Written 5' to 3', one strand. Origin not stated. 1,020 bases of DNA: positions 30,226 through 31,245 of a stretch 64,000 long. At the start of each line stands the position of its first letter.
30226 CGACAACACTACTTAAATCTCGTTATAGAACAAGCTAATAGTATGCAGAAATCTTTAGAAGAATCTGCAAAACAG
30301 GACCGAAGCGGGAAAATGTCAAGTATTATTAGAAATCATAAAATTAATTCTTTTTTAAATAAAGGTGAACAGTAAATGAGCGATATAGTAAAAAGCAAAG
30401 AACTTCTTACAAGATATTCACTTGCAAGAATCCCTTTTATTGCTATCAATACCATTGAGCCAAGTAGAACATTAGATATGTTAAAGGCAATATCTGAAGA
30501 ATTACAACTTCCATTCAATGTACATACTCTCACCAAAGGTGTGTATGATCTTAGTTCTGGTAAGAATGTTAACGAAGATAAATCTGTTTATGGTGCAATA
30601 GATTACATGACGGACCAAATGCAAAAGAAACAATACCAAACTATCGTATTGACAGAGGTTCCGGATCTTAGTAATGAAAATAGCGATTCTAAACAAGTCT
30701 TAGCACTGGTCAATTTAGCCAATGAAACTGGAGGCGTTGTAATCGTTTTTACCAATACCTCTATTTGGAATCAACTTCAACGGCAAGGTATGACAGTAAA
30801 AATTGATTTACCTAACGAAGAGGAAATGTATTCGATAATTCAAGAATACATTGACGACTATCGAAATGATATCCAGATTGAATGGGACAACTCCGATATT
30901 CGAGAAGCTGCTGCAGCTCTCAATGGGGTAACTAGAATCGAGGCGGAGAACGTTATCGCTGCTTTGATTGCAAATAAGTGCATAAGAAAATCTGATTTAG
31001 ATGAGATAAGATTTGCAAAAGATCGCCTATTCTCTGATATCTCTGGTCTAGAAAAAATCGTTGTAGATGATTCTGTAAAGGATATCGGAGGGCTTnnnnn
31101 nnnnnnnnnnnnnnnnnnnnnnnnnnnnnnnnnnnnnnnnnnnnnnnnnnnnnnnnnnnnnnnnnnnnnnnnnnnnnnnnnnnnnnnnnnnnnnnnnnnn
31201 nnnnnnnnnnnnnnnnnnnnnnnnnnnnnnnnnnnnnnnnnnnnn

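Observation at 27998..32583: Uncharacterised four-gene operon ending in a two-domain classical AAA+ ATPase, in a defence-island context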

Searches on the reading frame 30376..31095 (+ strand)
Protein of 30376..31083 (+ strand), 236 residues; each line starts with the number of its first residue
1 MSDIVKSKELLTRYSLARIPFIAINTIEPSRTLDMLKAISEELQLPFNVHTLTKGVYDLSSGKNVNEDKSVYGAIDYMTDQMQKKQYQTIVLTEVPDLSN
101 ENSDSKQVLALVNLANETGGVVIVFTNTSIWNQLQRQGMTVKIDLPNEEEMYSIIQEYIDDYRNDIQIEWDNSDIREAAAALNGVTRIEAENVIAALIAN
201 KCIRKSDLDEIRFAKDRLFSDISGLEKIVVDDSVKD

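Call 16: search_protein_representatives(protein=window:30376-31083:+)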
Query: 236 residues. Proteins with E-value up to 0.001 (for the whole library): 169; up to 1e-10: 91; up to 1e-30: 32. The best 150 are listed.
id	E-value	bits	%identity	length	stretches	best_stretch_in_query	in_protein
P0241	6.0e-99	346.2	68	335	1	1-236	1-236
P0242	8.7e-87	306.5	60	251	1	2-231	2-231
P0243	1.5e-79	282.8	88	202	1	78-224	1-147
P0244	7.5e-73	261.0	70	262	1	61-236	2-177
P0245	1.4e-67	243.7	54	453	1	8-232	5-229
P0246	5.3e-62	225.5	65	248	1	56-210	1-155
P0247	2.2e-61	223.5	50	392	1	6-230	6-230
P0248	4.7e-60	219.1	44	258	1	10-232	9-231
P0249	9.8e-59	214.8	44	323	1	1-230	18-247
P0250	2.9e-57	210.1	65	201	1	1-151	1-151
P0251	1.1e-55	204.9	73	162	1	78-205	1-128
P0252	1.0e-54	201.7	75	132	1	78-206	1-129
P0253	7.9e-54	198.8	65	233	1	16-159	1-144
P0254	6.2e-51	189.4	73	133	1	1-147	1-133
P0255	6.8e-51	189.2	44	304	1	8-200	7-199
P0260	5.9e-40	153.5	37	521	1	1-230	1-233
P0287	3.4e-21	92.2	27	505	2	6-230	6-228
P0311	5.4e-14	68.7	27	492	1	1-232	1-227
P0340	1.4e-09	54.3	23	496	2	2-228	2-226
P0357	9.8e-08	48.2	26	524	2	8-221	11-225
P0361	3.2e-07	46.5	23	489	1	9-229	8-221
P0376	2.6e-05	40.3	26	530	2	14-227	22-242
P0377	2.8e-05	40.2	21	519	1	78-228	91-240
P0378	3.6e-05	39.8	23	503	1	13-199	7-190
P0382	6.5e-05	39.0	22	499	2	9-224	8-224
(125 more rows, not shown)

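Call 17: list_cluster_members(proteins=[P0260, P0287, P0311, P0340, P0357, P0361, P0376, P0377, P0378, P0382])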
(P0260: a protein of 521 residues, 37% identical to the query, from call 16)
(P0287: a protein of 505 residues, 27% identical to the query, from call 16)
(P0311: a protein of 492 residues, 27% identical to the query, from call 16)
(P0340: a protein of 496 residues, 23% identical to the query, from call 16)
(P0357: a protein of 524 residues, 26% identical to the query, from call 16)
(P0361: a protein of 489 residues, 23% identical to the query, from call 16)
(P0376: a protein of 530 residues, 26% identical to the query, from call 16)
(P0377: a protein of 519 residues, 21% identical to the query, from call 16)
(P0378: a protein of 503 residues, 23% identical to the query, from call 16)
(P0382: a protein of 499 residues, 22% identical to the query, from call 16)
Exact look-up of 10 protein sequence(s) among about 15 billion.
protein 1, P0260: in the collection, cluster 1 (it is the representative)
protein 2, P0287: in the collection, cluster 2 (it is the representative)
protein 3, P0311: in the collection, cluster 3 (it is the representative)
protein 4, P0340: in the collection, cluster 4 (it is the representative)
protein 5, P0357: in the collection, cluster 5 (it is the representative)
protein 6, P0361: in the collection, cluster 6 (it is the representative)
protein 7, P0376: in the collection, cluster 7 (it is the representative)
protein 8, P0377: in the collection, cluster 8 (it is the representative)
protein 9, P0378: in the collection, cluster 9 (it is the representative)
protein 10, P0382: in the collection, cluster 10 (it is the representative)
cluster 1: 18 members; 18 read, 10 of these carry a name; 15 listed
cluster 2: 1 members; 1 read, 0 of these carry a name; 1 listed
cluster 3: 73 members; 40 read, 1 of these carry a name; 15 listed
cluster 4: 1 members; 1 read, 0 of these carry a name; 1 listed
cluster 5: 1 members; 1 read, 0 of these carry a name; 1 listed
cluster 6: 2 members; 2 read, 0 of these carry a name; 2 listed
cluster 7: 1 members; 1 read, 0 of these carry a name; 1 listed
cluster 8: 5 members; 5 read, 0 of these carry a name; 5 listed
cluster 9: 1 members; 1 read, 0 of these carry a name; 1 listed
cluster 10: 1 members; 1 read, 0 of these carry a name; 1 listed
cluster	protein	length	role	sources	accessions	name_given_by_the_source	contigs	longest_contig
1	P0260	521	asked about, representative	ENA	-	-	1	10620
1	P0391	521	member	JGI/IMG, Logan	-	hypothetical protein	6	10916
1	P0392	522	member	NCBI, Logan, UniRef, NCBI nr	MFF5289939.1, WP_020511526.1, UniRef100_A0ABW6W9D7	AAA family ATPase [Paractinoplanes globisporus] | Uncharacterized AAA domain-containing protein ycf46 n=1 Tax=Paractinoplanes globisporus ... | AAA family ATPase [Actinoplanes globisporus]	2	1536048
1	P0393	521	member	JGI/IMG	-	hypothetical protein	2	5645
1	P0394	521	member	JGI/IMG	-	hypothetical protein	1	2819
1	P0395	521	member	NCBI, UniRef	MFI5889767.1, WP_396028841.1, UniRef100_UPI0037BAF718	ATP-binding protein [Actinoplanes sp. NPDC051513] | ATP-binding protein n=1 Tax=Actinoplanes sp. NPDC051513 TaxID=3363908 RepID=UPI0037BAF718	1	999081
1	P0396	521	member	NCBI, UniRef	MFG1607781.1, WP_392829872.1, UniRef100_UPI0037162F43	ATP-binding protein [Actinoplanes sp. NPDC049265] | AAA family ATPase n=1 Tax=Actinoplanes sp. NPDC049265 TaxID=3363902 RepID=UPI0037162F43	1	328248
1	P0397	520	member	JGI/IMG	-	hypothetical protein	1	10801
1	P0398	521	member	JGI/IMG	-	ATPase family protein associated with various cellular activities (AAA)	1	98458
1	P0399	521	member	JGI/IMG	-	hypothetical protein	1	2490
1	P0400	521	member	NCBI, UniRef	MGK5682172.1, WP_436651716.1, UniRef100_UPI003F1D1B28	AAA family ATPase [Actinoplanes sp. URMC 104] | AAA family ATPase n=1 Tax=Actinoplanes sp. URMC 104 TaxID=3423409 RepID=UPI003F1D1B28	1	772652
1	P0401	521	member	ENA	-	-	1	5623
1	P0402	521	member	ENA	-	-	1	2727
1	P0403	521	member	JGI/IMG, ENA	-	-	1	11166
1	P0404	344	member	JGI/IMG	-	-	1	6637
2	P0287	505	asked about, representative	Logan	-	-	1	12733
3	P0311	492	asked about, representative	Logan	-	-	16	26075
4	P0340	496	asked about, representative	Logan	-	-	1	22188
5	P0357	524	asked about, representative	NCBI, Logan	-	-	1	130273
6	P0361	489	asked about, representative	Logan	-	-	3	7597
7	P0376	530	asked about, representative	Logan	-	-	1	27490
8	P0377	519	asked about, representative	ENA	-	-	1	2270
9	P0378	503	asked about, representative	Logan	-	-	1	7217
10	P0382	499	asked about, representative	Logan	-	-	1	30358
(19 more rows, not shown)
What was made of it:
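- On Tandem dead-AAA + live-AAA ('Ycf46-like') family: The N module finds ~500-aa proteins, including an Actinoplanes cluster that UniRef labels ycf46 (calls 16, 17).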

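Call 23: find_related_loci(query=A2, collection=genome_contigs, flank=10000)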
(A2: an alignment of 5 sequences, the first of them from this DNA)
Query A2 (240 aa) in genome_contigs; peptide patterns used: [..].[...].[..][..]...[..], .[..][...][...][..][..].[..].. (x = any residue, [..] = any of these).
297 stretches matched a pattern; 211 encode a relative of the query (tblastn E <= 1e-3); the best 80 are kept; 80 distinct loci.
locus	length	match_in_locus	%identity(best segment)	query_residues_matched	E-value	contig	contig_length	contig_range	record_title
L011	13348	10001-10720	99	1-240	5e-158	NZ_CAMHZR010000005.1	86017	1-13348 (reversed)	Streptococcus mitis isolate Streptococcus mitis NODE_5_length_86017_cov_174.616896, whole genome shotgun sequence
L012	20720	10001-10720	99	1-240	8e-158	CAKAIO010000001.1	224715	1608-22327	MAG TPA_asm: uncultured Streptococcus sp. isolate DRR214960_bin.16_metaWRAP_v1.1_MAG genome assembly, contig: BNJT010000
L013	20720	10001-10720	98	1-240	5e-157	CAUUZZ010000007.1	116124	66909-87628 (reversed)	MAG TPA_asm: Streptococcus sanguinis isolate SRR23388425_bin.15_MetaWRAP_v1.3_MAG genome assembly, contig: ERZ21659787.5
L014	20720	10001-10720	98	1-240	4e-157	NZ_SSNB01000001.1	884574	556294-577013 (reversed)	Streptococcus oralis strain ATCC 9811 Contig1, whole genome shotgun sequence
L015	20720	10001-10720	98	1-240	1e-156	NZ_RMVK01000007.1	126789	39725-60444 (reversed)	Streptococcus oralis strain BCC52 D8844_contig007, whole genome shotgun sequence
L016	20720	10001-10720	99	1-240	1e-156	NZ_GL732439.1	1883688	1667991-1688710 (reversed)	Streptococcus infantis ATCC 700779 SCAFFOLD1, whole genome shotgun sequence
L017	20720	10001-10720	98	1-240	3e-156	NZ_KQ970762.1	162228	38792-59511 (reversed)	Streptococcus oralis strain DD24 scaffold00004, whole genome shotgun sequence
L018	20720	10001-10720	98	1-240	2e-156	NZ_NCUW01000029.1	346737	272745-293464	Streptococcus oralis subsp. dentisani strain Y_5914_11 s_oralis_RS_5914_11_ID_3, whole genome shotgun sequence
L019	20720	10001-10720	98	1-240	5e-156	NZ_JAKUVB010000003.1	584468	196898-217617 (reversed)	Streptococcus sanguinis strain B15805315 B15805315_S10_contig_3_consensus, whole genome shotgun sequence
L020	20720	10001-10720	98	1-240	4e-156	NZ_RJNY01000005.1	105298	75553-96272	Streptococcus mitis strain BCC60 D8847_contig005, whole genome shotgun sequence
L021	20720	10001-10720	97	1-240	3e-155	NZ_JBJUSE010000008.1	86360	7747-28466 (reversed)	Streptococcus sp. ST16 NODE_8_length_86360_cov_329.606, whole genome shotgun sequence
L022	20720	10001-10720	98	1-240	2e-155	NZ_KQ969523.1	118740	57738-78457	Streptococcus oralis strain DD15 scaffold00003, whole genome shotgun sequence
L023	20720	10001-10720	97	1-240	2e-155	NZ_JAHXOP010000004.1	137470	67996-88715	Streptococcus halitosis strain EYE_82 Seq_4, whole genome shotgun sequence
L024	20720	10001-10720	97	1-240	2e-155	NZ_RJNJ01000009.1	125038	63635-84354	Streptococcus oralis strain BCC63 D8863_contig009, whole genome shotgun sequence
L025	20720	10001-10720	97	1-240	3e-155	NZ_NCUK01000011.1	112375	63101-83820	Streptococcus oralis subsp. oralis strain RH_57980_07 s_oralis_RH_57980_07_ID_5, whole genome shotgun sequence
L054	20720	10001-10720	76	1-240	2e-125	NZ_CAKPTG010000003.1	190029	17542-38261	MAG: uncultured Phascolarctobacterium sp. isolate REFINED_METABAT215_TOP10_CONTIGS_1500_ASSEMBLY_K77_MERGED__Hadza_MoBio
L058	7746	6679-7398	76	1-240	4e-124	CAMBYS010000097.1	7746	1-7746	MAG: uncultured Clostridia bacterium isolate SRR17382101_bin.25_metaWRAP_v1.3_MAG genome assembly, contig: ERZ10544624.5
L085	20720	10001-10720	71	1-240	2e-115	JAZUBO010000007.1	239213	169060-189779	MAG: Acutalibacteraceae bacterium isolate T1900045317_YK20190006.MAGScoT_cleanbin_000019 SGB_6312_k141_402231, whole gen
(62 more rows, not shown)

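Call 44: search_protein_families(library=pfam, max_evalue=0.01, proteins=[L054:3852-4769:+, L054:4788-7457:+, L058:949-2151:+])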
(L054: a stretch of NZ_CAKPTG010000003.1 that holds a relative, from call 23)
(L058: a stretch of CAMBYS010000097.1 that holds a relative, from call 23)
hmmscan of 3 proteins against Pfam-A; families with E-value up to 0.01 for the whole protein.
L054:3852-4769:+ (306 aa): 0 families

L054:4788-7457:+ (890 aa): 1 family
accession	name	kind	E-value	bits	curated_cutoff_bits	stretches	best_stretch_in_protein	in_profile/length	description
PF01935.23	DUF87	-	4.7e-08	33.8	23.2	1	394-620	20-217/220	Helicase HerA, central domain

L058:949-2151:+ (401 aa): 6 families
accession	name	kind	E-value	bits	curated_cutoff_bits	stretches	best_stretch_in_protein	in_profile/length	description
PF01435.24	Peptidase_M48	-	1.4e-21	77.6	20.3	1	110-296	26-184/186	Peptidase family M48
PF13240.11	Zn_Ribbon_1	-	1.5e-06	28.2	25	1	377-398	1-22/23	zinc-ribbon domain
PF24460.1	DUF7575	-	0.00017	21.3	28.5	1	378-400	6-28/28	Domain of unknown function (DUF7575)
PF13248.11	Zn_ribbon_3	-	0.0017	18.2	27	1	376-398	3-25/26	zinc-ribbon domain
PF05569.17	Peptidase_M56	-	0.0024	17.5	31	1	78-172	128-221/296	BlaR1 peptidase M56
PF12773.13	DZR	-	0.0044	17.6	27.3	1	378-396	1-19/45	Double zinc ribbon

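Call 45: search_protein_families(library=padloc, max_evalue=0.01, proteins=[L054:3852-4769:+, L054:4788-7457:+, L054:11657-15766:+, L054:15769-16500:+])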
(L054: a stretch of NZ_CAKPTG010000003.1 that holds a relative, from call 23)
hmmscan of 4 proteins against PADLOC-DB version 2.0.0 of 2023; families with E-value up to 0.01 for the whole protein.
L054:3852-4769:+ (306 aa): 0 families

L054:4788-7457:+ (890 aa): 11 families
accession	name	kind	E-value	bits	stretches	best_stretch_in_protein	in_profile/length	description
PDLC04140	mad8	-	1.8e-14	52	1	397-758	27-298/314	mads_8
PDLC04106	HerA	-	6e-12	42.9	1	613-760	485-631/667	-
PDLC04103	HerA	-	8.5e-12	42.2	2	635-747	437-546/579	-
PDLC04105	HerA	-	1.2e-11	42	2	611-757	393-535/576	-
PDLC04098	HerA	-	5e-11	39.9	1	623-722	514-610/686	-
PDLC04100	HerA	-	2e-09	34.7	1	600-747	404-545/580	-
PDLC02185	HerA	-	3.2e-09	34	1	600-752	410-556/585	-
PDLC02684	DndH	-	3.3e-09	32.8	1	378-717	1346-1666/1715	DndH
PDLC01055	HerA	-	6.2e-08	29.9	1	594-745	378-512/532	Type III coevolved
PDLC04097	HerA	-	2.6e-07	27.7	1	618-741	452-576/618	-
PDLC04102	HerA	-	7.7e-07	25.8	1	616-757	484-619/654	-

L054:11657-15766:+ (1370 aa): 0 families

L054:15769-16500:+ (244 aa): 0 families

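Call 53: search_dna_similar(query=window:30376-31083:+, collection=phages, mode=protein, max_evalue=0.001)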
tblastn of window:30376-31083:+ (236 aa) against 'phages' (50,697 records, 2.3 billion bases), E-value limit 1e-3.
Records with a match: 1; places in all: 1; records where one place covers at least 80% of the query: 1.
Best place of each record, by identity: 95-99% 1.
By first word of the organism name: Streptococcus 1.
By host as written in the record: Streptococcus oralis U-o2 1.
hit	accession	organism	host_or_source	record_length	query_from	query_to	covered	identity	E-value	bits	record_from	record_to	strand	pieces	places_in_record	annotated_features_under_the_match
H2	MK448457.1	Streptococcus satellite phage Javan368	Streptococcus oralis U-o2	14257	1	236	100%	98.3%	5e-151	469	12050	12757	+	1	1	hypothetical protein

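Call 73: find_related_loci(query=A8, collection=metagenome_contigs, flank=6000)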
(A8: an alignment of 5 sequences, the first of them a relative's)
Query A8 (492 aa) in metagenome_contigs; peptide patterns used: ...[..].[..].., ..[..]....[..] (x = any residue, [..] = any of these).
600 stretches matched a pattern (row limit reached: there are more); 587 encode a relative of the query (tblastn E <= 1e-3); the best 80 are kept; 80 distinct loci.
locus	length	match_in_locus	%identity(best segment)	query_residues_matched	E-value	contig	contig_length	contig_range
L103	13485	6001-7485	41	1-489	4e-122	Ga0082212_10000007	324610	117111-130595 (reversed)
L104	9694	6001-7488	40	1-490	5e-122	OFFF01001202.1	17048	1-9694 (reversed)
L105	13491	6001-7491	39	1-489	2e-120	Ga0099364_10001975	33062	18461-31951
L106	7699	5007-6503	41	1-492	6e-119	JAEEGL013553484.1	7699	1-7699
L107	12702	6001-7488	39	1-490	2e-113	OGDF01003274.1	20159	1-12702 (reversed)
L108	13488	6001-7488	39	1-490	2e-113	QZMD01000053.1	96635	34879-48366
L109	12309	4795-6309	37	1-491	3e-97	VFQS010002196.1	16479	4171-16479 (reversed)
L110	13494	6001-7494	40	1-492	1e-112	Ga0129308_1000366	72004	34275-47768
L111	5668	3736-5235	36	1-491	3e-95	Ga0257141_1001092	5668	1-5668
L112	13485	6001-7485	36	1-488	8e-95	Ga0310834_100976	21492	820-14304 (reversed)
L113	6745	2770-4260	34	3-489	8e-93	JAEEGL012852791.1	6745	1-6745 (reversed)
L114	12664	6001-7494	36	1-490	3e-92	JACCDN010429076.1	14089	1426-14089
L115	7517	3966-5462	36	1-490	7e-92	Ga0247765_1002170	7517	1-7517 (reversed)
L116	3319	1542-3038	35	1-490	7e-93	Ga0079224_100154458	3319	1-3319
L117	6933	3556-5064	35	1-491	4e-90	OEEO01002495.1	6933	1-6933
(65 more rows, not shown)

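Call 79: search_protein_families(library=pfam, alignment_id=A9, max_evalue=0.00001)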
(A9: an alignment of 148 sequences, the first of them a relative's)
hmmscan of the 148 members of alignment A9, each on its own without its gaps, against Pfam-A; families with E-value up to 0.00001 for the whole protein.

A. member 1, L084:230-1477:+ (416 aa): 1 family
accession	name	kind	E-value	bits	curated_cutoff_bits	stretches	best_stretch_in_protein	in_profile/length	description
PF00933.27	Glyco_hydro_3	-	1.6e-72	245.1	27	1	75-406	2-316/316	Glycosyl hydrolase family 3 N terminal domain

B. families by the number of members that match (of 148 scanned): 165 families (the first 25 are shown)
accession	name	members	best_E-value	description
PF13240.11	Zn_Ribbon_1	15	1.3e-11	zinc-ribbon domain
PF12773.13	DZR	4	1.6e-09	Double zinc ribbon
PF00933.27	Glyco_hydro_3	3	5.8e-81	Glycosyl hydrolase family 3 N terminal domain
PF01548.23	DEDD_Tnp_IS110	3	2.9e-35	Transposase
PF25302.1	NADase_transloc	3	4.9e-33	NAD glycohydrolase translocation F5/8 type C domain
PF01435.24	Peptidase_M48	3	9.4e-24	Peptidase family M48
PF02371.22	Transposase_20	3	9.3e-22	Transposase IS116/IS110/IS902 family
PF08239.17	SH3_3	3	5e-21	Bacterial SH3 domain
PF00583.31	Acetyltransf_1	3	1.6e-11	Acetyltransferase (GNAT) family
PF13248.11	Zn_ribbon_3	3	9.4e-10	zinc-ribbon domain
PF01520.23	Amidase_3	2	7.5e-46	N-acetylmuramoyl-L-alanine amidase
PF13306.12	LRR_5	2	8.7e-39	BspA type Leucine rich repeat region (6 copies)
PF00005.33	ABC_tran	2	3.1e-38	ABC transporter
PF01427.22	Peptidase_M15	2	2e-36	D-ala-D-ala dipeptidase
PF13173.12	AAA_14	2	9.9e-35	AAA domain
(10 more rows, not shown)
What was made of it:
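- Flanks are enriched in zinc-ribbon membrane proteins (15 of 148) and cell-wall enzymes: GH3, M48, amidase_3, the M15 family (Pfam: D-ala-D-ala dipeptidase) and SH3 (call 79).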
